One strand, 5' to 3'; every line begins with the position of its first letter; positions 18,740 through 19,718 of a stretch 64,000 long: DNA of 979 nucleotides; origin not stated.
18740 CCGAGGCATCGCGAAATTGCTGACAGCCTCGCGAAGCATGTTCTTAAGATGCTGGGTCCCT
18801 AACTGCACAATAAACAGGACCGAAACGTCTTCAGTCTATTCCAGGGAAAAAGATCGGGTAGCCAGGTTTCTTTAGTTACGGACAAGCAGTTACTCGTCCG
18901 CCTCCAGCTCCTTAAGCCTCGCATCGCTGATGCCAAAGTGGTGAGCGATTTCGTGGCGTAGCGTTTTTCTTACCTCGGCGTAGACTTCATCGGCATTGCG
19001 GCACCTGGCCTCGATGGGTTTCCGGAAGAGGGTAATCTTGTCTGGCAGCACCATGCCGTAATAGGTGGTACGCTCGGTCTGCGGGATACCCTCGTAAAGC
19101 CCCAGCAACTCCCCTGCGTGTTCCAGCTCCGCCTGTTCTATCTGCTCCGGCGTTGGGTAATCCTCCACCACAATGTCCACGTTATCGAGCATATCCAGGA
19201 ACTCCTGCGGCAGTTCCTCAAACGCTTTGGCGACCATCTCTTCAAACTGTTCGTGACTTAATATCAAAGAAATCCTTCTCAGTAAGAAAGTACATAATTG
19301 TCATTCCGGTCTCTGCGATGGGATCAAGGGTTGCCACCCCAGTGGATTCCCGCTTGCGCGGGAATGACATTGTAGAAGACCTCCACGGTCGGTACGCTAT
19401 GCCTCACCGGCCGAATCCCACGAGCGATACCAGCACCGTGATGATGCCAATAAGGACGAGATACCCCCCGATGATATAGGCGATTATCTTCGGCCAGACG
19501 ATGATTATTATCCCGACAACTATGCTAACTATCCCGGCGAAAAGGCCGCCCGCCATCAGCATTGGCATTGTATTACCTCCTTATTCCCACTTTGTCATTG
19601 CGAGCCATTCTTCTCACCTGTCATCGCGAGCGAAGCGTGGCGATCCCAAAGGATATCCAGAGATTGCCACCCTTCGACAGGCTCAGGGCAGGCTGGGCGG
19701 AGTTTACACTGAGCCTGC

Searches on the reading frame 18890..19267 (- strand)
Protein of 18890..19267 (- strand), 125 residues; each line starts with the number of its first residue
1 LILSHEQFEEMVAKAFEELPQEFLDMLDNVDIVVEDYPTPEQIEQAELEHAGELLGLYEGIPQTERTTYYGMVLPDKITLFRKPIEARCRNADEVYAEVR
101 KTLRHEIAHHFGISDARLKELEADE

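Call 9: search_protein_families(library=pfam, proteins=[window:18890-19267:-], max_evalue=0.01)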
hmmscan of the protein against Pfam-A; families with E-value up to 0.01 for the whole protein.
window:18890-19267:- (125 aa): 1 family
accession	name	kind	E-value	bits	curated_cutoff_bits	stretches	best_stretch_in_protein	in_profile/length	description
PF06262.17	Zincin_1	-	1e-33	115.6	22.4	1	27-122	1-96/97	Zincin-like metallopeptidase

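Call 16: find_encoding_contigs(protein=window:18890-19267:-, flank=10000, max_places=10)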
Protein window:18890-19267:- (125 aa): 2 contigs read that carry it; 2 places shown.
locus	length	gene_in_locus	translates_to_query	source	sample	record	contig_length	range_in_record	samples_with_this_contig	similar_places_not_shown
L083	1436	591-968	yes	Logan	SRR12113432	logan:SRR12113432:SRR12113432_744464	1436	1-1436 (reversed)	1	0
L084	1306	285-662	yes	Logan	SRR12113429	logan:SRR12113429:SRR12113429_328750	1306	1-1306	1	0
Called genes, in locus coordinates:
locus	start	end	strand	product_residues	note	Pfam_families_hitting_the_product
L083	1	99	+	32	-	?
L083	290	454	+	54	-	-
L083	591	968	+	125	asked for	PF06262:Zincin_1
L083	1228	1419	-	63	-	-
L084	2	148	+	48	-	?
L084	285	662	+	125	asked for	PF06262:Zincin_1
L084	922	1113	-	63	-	-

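Call 35: search_protein_families(library=ncbifam, proteins=[window:18890-19267:-], max_evalue=0.01)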
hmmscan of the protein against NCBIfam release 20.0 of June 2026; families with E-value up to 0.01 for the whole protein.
window:18890-19267:- (125 aa): 0 families

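Call 39: find_homologous_proteins(query=window:18890-19267:-, max_evalue=1e-20)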
Query window:18890-19267:- (125 aa): 6218 proteins with E <= 1e-20 among 8000 candidates; the best 120 are listed.
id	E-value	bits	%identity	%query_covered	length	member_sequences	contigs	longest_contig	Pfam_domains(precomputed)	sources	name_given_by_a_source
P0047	6.0e-76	270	100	100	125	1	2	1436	PF06262.18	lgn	-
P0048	2.2e-69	249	100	92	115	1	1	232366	PF06262.18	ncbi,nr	ncbi:MAG: metallopeptidase family protein [Chloroflexi bacterium]|nr:metallopeptidase family protein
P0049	2.4e-54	200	72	97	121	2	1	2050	PF06262.18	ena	-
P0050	8.0e-53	195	74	97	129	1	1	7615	PF06262.18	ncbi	-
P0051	2.6e-52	194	69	97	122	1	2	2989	PF06262.18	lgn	-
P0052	4.7e-52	193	72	97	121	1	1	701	PF06262.18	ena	-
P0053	1.4e-51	191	70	96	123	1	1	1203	PF06262.18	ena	-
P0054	8.9e-51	189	68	97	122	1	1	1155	PF06262.18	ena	-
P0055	4.2e-50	187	69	95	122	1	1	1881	PF06262.18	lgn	-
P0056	6.1e-50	186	68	97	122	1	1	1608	PF06262.18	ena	-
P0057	8.8e-50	186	67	97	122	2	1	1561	PF06262.18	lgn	-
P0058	1.1e-49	185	67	97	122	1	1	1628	PF06262.18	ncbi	-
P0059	1.5e-49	185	69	97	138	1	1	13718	PF06262.18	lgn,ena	-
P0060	2.8e-49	184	67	97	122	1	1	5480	PF06262.18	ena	-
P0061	3.0e-49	184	63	98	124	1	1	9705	PF06262.18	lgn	-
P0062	4.3e-49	183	65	97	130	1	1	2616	PF06262.18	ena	-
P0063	5.3e-49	183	66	97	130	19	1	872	PF06262.18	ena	-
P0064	5.8e-49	183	68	95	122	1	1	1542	PF06262.18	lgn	-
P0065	7.3e-49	183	67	95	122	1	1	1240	PF06262.18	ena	-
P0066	1.5e-48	182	66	97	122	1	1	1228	PF06262.18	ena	-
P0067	1.6e-48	181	65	97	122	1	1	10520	PF06262.18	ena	-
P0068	5.8e-48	180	66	97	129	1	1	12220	PF06262.18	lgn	-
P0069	6.2e-48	180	67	96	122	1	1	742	PF06262.18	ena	-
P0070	6.4e-48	180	65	97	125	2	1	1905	PF06262.18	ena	-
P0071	1.2e-47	179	63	98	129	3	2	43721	PF06262.18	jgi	-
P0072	1.8e-47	178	63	97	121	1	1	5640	PF06262.18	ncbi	-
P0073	4.7e-47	177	63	97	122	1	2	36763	PF06262.18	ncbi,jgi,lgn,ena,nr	ncbi:MAG: putative Zn-dependent protease, minimal metalloprotease (MMP)-like domain [Dehalococcoidal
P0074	4.8e-47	177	66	95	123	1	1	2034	PF06262.18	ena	-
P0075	5.3e-47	177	64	97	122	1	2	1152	PF06262.18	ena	-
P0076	8.5e-47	176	65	98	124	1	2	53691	PF06262.18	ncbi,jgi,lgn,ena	-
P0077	1.2e-46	175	63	96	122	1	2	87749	PF06262.18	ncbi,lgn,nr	ncbi:MAG: metallopeptidase family protein [Chloroflexi bacterium]|nr:metallopeptidase family protein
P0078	2.2e-46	175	62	98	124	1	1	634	PF06262.18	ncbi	-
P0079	2.2e-46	175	61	98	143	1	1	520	PF06262.18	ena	-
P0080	2.3e-46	175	67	96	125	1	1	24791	PF06262.18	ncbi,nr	ncbi:MAG: metallopeptidase family protein [Dehalococcoidales bacterium]|nr:metallopeptidase family p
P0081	2.7e-46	174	63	96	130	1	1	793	PF06262.18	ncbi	-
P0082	3.3e-46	174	63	96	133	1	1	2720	PF06262.18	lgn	-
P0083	7.9e-46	173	64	96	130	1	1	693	PF06262.18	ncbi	-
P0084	1.2e-45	172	61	98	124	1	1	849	PF06262.18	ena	-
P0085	1.3e-45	172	63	96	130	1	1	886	PF06262.18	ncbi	-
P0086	1.5e-45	172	60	96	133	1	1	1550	PF06262.18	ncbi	-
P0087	2.8e-45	171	64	96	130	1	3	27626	PF06262.18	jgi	-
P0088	3.0e-45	171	63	96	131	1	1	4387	PF06262.18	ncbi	-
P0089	4.5e-45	170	62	95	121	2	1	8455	PF06262.18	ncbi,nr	ncbi:MAG: metallopeptidase family protein [Dehalococcoidia bacterium]|nr:metallopeptidase family pro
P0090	6.7e-45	170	62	96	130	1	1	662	PF06262.18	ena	-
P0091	6.9e-45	170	62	96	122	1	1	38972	PF06262.18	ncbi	ncbi:MAG: metallopeptidase family protein [Chloroflexota bacterium]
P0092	6.9e-45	170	60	98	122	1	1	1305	PF06262.18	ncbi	-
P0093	7.1e-45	170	62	96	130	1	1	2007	PF06262.18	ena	-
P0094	7.3e-45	170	63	96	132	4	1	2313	PF06262.18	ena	-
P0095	8.4e-45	169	63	96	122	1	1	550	PF06262.18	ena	-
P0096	1.1e-44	169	63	96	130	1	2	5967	PF06262.18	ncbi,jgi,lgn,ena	-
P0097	1.6e-44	169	64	96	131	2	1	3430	PF06262.18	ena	-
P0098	1.9e-44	168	61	96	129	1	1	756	PF06262.18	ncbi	-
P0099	2.0e-44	168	62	96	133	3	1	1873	PF06262.18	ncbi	-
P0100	2.3e-44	168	60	96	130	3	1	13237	PF06262.18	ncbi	-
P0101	2.3e-44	168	60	98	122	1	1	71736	PF06262.18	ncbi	ncbi:MAG: metallopeptidase family protein [Chloroflexota bacterium]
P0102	2.3e-44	168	63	96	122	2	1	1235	PF06262.18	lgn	-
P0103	2.4e-44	168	59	98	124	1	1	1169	PF06262.18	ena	-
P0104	2.7e-44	168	59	98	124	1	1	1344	PF06262.18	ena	-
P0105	3.0e-44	168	63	96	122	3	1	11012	PF06262.18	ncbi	ncbi:metallopeptidase family protein [Chloroflexota bacterium]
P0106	3.1e-44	168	62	97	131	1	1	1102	PF06262.18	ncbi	-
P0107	4.0e-44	167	61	95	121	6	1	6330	PF06262.18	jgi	jgi:predicted Zn-dependent protease with MMP-like domain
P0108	4.1e-44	167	62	96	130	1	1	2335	PF06262.18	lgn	-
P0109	4.2e-44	167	63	96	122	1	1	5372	PF06262.18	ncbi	ncbi:metallopeptidase family protein [Chloroflexota bacterium]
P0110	5.9e-44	167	59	98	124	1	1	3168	PF06262.18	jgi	-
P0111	5.9e-44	167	63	96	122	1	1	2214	PF06262.18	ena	-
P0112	6.2e-44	167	59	98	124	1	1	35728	PF06262.18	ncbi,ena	-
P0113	6.5e-44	167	61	92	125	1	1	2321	PF06262.18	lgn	-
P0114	6.9e-44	167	70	84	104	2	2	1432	PF06262.18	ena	-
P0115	7.3e-44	166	60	96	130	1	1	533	PF06262.18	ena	-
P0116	7.8e-44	166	61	98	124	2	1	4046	PF06262.18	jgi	-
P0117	7.8e-44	166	63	98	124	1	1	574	PF06262.18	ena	-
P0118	8.0e-44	166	61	95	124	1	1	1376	PF06262.18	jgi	jgi:predicted Zn-dependent protease with MMP-like domain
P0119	8.0e-44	166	60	96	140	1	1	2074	PF06262.18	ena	-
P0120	8.9e-44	166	59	98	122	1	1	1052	PF06262.18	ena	-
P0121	9.5e-44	166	62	96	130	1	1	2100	PF06262.18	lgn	-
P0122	9.8e-44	166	63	96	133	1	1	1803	PF06262.18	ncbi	-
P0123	1.0e-43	166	59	96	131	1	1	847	PF06262.18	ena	-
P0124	1.0e-43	166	59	98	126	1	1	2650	PF06262.18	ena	-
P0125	1.1e-43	166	63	96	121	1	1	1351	PF06262.18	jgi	jgi:predicted Zn-dependent protease with MMP-like domain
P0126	1.1e-43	166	60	98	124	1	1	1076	PF06262.18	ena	-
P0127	1.3e-43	166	63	96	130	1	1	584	PF06262.18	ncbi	-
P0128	1.3e-43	166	62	90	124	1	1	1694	PF06262.18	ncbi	-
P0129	1.4e-43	166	63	95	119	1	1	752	PF06262.18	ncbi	-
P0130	1.4e-43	166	59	98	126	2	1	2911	PF06262.18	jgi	-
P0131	1.4e-43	166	61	96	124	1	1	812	PF06262.18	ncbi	-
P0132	1.4e-43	166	59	98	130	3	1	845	PF06262.18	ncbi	-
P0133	1.5e-43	165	62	94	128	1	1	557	PF06262.18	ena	-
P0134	1.6e-43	165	60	95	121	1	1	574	PF06262.18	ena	-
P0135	1.6e-43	165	60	96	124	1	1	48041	PF06262.18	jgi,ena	jgi:predicted Zn-dependent protease with MMP-like domain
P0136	1.7e-43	165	61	96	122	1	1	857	PF06262.18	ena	-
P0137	1.7e-43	165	60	98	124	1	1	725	PF06262.18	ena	-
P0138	1.8e-43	165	63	98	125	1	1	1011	PF06262.18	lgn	-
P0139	1.8e-43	165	59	98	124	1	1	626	PF06262.18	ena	-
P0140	1.8e-43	165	65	95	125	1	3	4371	PF06262.18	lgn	-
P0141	1.9e-43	165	58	96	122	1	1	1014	PF06262.18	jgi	jgi:predicted Zn-dependent protease with MMP-like domain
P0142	1.9e-43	165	59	98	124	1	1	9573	PF06262.18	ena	-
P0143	1.9e-43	165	58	98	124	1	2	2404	PF06262.18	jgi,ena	-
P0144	2.0e-43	165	63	96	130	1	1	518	PF06262.18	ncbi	-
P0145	2.2e-43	165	63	98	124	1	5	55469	PF06262.18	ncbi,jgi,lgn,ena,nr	ncbi:MAG TPA: metallopeptidase family protein [Dehalococcoidia bacterium]|nr:metallopeptidase family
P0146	2.3e-43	165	63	96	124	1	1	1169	PF06262.18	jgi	jgi:predicted Zn-dependent protease with MMP-like domain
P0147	2.7e-43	165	61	95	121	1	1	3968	PF06262.18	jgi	-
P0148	3.0e-43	164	60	98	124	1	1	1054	PF06262.18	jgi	-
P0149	3.0e-43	164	63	98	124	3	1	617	PF06262.18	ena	-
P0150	3.3e-43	164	59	98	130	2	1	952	PF06262.18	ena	-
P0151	3.3e-43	164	58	98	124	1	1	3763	PF06262.18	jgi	-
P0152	3.5e-43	164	61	98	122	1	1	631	PF06262.18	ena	-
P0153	3.7e-43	164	63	98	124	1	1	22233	PF06262.18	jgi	jgi:predicted Zn-dependent protease with MMP-like domain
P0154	4.2e-43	164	64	96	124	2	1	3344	PF06262.18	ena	-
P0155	4.4e-43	164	64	95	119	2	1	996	PF06262.18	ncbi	-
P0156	4.4e-43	164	61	98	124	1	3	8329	PF06262.18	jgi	jgi:predicted Zn-dependent protease with MMP-like domain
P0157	4.6e-43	164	60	96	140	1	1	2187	PF06262.18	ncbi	-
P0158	4.7e-43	164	61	96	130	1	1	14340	PF06262.18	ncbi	ncbi:metallopeptidase family protein [Chloroflexota bacterium]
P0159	5.0e-43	164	59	98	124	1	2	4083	PF06262.18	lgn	-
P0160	5.0e-43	164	60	96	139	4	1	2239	PF06262.18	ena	-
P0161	5.0e-43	164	57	98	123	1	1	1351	PF06262.18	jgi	-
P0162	5.2e-43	164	61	96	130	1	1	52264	PF06262.18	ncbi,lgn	-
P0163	5.3e-43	164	63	98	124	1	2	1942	PF06262.18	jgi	jgi:predicted Zn-dependent protease with MMP-like domain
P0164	5.5e-43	164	59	99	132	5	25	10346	PF06262.18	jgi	jgi:predicted Zn-dependent protease with MMP-like domain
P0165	5.6e-43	164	63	96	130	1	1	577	PF06262.18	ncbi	-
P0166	6.2e-43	163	59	96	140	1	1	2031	PF06262.18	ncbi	-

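Call 41: find_encoding_contigs(protein=P0050, flank=8000, max_places=3)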
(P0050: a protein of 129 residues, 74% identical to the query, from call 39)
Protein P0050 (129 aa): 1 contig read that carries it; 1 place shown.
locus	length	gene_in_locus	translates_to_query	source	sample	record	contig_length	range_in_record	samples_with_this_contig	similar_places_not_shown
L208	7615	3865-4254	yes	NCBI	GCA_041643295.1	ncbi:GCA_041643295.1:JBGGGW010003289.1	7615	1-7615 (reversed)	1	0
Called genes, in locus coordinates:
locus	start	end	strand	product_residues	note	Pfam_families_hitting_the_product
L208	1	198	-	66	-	?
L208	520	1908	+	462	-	PF12390:Se-cys_synth_N, PF03841:SelA, PF01041:DegT_DnrJ_EryC1 (weak)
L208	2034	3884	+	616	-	PF00009:GTP_EFTU, PF01926:MMR_HSR1 (weak), PF03144:GTP_EFTU_D2, PF25461:Beta-barrel_SelB, PF09106:WHD_2nd_SelB (weak), PF09107:WHD_3rd_SelB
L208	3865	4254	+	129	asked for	PF06262:Zincin_1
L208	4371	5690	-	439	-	PF07690:MFS_1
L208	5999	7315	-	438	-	PF07690:MFS_1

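Call 42: find_encoding_contigs(protein=P0059, flank=8000, max_places=3)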
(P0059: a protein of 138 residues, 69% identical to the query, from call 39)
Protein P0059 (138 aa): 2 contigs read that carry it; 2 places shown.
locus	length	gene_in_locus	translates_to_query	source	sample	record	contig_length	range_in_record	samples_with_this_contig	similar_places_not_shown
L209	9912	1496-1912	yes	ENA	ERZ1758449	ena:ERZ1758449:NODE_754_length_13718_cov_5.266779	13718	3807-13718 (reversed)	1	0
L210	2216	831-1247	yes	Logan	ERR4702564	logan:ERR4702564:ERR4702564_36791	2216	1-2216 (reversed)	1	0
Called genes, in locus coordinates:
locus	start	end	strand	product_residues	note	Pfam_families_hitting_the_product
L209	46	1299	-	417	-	PF10670:DUF4198 (faint)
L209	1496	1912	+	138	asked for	PF06262:Zincin_1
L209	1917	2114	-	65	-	-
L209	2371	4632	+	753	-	PF01326:PPDK_N, PF00391:PEP-utilizers, PF02896:PEP-utilizers_C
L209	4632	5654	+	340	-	PF01966:HD, PF13286:HD_assoc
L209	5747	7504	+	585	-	PF01807:Zn_ribbon_DnaG, PF08275:DNAG_N, PF01751:Toprim, PF13155:Toprim_2, PF13362:Toprim_3 (weak), PF13662:Toprim_4, PF10410:DnaB_bind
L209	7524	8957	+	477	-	PF00140:Sigma70_r1_2, PF04542:Sigma70_r2, PF04539:Sigma70_r3, PF04545:Sigma70_r4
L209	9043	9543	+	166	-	PF01202:SKI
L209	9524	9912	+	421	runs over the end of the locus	PF00275:EPSP_synthase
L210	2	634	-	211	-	?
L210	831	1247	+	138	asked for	PF06262:Zincin_1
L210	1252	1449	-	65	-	-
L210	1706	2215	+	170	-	?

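Call 59: search_protein_families(library=pfam, proteins=[L209:1917-2114:-], max_evalue=0.05)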
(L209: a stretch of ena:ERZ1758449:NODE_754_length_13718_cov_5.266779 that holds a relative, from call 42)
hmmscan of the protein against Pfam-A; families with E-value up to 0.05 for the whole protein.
L209:1917-2114:- (65 aa): 10 families
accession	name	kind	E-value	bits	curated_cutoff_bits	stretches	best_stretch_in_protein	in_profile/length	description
PF19769.4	CPxCG_zf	-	0.0054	17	27.2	1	6-61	1-62/183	CPxCG-related zinc finger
PF04438.22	zf-HIT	-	0.0068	16.6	24.7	0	21-30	11-20/30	HIT zinc finger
PF13717.11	Zn_ribbon_4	-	0.0073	16.7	30.3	0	4-11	3-10/36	zinc-ribbon domain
PF17207.9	MCM_OB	-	0.008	16.4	24.8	1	3-54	34-86/126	MCM OB domain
PF09538.15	FYDLN_acid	-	0.01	17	23.9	1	5-51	11-51/105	Protein of unknown function (FYDLN_acid)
PF17283.8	Zn_ribbon_SprT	-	0.013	16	28.1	1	5-36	6-37/38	SprT-like zinc ribbon domain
PF09723.15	Zn_ribbon_8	-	0.014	15.9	34.4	0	24-36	6-18/41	Zinc ribbon domain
PF23165.1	zf-C2H2_FBX41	-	0.017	15.1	24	0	5-15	4-14/30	F-box only protein 41 C2H2 zinc finger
PF12760.12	Zn_ribbon_IS1595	-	0.02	15.3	25.4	1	4-30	19-44/46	Transposase zinc-ribbon domain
PF14205.11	Cys_rich_KTR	-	0.023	14.9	25.5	0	4-44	4-48/54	Cysteine-rich KTR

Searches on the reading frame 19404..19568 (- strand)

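Call 9: search_protein_families(library=pfam, proteins=[window:19404-19568:-], max_evalue=0.01)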
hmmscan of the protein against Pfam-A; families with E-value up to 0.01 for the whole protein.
window:19404-19568:- (54 aa): 1 family
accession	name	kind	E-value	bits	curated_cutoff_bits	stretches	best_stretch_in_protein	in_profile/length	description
PF11295.13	DUF3096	-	0.00049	20.2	23.3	1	13-44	2-33/37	Protein of unknown function (DUF3096)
